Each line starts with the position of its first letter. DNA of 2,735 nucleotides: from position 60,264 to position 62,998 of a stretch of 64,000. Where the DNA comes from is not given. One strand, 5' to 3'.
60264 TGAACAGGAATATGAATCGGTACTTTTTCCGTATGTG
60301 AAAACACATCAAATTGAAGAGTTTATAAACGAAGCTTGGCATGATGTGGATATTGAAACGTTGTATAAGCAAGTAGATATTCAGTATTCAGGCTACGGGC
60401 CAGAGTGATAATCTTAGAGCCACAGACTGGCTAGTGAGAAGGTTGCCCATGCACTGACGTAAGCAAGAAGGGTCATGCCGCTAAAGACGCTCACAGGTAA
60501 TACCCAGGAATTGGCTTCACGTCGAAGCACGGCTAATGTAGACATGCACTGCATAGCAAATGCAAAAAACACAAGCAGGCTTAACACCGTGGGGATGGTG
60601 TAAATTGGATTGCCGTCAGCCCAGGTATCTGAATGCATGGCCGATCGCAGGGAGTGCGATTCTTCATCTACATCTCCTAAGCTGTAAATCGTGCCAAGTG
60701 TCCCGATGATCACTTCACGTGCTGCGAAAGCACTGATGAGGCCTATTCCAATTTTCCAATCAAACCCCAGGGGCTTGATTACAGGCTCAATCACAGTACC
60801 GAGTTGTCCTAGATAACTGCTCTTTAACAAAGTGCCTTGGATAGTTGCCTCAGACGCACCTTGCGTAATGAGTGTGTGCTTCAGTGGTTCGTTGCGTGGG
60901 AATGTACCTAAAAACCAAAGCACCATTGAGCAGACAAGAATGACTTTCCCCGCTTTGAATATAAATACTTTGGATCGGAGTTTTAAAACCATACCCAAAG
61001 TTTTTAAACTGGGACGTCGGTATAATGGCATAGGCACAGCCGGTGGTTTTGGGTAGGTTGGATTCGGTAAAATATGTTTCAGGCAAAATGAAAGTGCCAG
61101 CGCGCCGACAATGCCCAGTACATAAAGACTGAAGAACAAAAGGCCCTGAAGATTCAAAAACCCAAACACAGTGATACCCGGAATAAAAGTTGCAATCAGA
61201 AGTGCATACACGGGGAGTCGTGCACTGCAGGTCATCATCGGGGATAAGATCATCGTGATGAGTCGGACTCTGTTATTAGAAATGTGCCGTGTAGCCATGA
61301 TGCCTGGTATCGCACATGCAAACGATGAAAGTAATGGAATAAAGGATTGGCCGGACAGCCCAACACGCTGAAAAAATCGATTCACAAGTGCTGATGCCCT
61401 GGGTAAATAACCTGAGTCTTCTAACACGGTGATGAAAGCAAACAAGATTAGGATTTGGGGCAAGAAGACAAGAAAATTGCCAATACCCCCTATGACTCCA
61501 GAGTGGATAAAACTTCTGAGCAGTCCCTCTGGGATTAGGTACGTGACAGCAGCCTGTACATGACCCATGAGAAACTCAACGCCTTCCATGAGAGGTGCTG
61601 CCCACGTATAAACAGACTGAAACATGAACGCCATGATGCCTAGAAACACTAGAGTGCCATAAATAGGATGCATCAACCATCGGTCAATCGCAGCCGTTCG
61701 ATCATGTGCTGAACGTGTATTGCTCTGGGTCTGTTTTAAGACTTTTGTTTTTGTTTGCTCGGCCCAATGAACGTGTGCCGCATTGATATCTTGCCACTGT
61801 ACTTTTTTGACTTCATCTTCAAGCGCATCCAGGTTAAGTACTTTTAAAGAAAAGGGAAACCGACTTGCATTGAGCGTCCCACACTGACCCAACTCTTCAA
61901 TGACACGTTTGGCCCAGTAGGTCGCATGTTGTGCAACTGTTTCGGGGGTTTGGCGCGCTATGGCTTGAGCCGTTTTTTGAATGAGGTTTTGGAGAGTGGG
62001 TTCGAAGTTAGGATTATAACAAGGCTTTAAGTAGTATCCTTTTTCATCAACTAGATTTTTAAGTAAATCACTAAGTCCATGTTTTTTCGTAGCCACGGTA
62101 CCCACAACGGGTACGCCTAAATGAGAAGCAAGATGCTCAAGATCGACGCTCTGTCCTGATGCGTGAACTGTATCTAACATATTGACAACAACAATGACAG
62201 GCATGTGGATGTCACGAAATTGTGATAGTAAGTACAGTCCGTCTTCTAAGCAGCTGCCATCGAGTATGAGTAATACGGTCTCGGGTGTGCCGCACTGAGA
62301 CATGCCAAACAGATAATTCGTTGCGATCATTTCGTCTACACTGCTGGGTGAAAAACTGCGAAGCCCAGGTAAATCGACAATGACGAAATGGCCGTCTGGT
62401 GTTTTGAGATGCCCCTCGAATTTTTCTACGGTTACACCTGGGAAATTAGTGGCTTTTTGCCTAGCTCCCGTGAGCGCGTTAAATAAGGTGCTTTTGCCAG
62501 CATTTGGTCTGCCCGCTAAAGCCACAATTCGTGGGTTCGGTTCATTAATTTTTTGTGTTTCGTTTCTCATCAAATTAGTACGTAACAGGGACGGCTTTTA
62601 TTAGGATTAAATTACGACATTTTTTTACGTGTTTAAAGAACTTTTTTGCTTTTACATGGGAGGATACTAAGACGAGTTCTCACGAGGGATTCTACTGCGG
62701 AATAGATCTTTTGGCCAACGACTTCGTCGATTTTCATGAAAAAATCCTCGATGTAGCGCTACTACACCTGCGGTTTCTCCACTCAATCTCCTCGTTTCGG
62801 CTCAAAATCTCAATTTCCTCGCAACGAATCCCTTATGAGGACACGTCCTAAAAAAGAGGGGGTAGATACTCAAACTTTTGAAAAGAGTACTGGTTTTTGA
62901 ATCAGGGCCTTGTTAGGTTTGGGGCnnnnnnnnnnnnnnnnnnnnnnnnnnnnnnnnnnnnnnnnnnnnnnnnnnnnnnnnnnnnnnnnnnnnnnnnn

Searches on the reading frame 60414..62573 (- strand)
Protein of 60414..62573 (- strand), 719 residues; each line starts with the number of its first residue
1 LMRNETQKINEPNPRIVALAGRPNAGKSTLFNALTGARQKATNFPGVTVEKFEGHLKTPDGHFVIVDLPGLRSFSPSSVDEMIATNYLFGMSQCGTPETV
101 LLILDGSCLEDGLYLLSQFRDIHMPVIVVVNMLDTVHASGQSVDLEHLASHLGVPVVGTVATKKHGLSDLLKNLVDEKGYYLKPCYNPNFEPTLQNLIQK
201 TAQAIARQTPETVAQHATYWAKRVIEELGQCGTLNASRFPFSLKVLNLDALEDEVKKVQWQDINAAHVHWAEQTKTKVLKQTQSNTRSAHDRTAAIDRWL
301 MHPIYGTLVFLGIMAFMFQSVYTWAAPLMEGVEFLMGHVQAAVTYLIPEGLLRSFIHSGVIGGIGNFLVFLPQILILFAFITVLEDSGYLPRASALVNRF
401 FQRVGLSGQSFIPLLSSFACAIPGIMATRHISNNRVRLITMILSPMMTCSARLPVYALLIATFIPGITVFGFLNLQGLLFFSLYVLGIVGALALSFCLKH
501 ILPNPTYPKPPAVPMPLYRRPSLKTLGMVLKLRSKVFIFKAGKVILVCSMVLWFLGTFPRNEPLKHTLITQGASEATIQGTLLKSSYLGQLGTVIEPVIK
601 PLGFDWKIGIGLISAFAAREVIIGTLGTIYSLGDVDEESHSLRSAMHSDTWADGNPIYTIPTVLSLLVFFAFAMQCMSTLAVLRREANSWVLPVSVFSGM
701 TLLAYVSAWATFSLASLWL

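Call 18: search_protein_families(library=pfam, proteins=[window:60414-62573:-])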
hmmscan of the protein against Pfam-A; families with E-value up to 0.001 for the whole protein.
window:60414-62573:- (719 aa): 6 families
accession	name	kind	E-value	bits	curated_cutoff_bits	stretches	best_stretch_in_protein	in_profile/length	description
PF02421.24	FeoB_N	-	7e-47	159.3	27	1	17-173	3-155/156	Ferrous iron transport protein B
PF07670.19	Gate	-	5e-38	130.2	29.6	2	367-462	1-103/104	Nucleoside recognition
PF01926.29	MMR_HSR1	-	8.2e-19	68.2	21.9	1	17-131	2-112/113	50S ribosome-binding GTPase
PF07664.17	FeoB_C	-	7.4e-06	26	26.6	1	481-528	2-49/54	Ferrous iron transport protein B C terminus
PF03193.22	RsgA_GTPase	-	9.5e-05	22.7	30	0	14-43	106-135/174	RsgA GTPase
PF00009.33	GTP_EFTU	-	0.00017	21.7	26.5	0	17-176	6-184/188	Elongation factor Tu GTP binding domain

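Call 32: list_cluster_members(proteins=[P0001, P0121, window:60414-62573:-, window:51846-53045:+, window:55570-56253:-, window:42451-42987:-, window:62926-63633:+])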
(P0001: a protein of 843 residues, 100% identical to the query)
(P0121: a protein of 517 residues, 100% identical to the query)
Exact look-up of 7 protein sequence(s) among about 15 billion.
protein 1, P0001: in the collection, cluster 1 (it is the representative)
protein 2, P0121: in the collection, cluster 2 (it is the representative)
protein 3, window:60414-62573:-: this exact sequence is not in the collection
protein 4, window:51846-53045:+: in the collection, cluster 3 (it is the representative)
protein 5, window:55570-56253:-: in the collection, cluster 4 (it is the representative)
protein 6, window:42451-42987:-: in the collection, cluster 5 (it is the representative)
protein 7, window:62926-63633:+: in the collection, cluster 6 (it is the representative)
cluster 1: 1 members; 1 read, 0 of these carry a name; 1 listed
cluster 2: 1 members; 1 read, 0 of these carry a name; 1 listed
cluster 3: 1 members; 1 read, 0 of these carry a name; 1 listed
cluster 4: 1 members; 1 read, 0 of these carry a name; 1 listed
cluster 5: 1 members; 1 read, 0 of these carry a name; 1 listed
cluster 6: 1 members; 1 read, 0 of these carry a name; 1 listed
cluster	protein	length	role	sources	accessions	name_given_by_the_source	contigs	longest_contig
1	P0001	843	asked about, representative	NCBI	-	-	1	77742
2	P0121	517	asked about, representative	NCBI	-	-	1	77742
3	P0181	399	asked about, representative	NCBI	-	-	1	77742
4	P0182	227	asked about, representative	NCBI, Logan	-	-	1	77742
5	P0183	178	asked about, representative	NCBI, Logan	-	-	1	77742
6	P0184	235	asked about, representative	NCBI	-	-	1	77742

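Call 90: find_encoding_contigs(protein=window:60414-62570:-, flank=3000, max_places=5)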
Protein window:60414-62570:- (718 aa): no gene with exactly this product is on record in the collection.

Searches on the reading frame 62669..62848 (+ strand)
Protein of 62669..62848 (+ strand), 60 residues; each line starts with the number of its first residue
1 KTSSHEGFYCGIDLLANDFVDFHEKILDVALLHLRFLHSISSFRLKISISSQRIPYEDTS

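Call 62: search_protein_representatives(protein=window:62669-62848:+)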
Query: 60 residues. Proteins with E-value up to 0.001 (for the whole library): 2; up to 1e-10: 0; up to 1e-30: 0. The best 2 are listed.
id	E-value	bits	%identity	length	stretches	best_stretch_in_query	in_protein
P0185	1.1e-04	38.4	58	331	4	25-47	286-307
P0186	8.0e-04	35.7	41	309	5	20-41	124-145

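Call 64: find_encoding_contigs(protein=P0185, flank=10000, max_places=6)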
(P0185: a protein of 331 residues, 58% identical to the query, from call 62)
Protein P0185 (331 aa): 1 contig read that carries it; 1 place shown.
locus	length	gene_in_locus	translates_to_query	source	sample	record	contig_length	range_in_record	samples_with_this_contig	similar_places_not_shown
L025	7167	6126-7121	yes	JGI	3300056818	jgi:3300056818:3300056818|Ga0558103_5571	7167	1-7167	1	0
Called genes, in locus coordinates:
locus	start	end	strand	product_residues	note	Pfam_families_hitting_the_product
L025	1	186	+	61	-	?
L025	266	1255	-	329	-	PF00078:RVT_1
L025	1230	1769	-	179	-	PF00570:HRDC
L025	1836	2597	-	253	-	PF03781:FGE-sulfatase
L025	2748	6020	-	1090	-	PF12799:LRR_4 (faint), PF13855:LRR_8 (weak), PF00071:Ras, PF08477:Roc, PF16095:COR-A, PF25497:COR-B, PF19964:EAD11, PF12770:CHAT (weak)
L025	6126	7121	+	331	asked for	PF02398:Corona_7 (faint), PF25979:DUF7998 (faint)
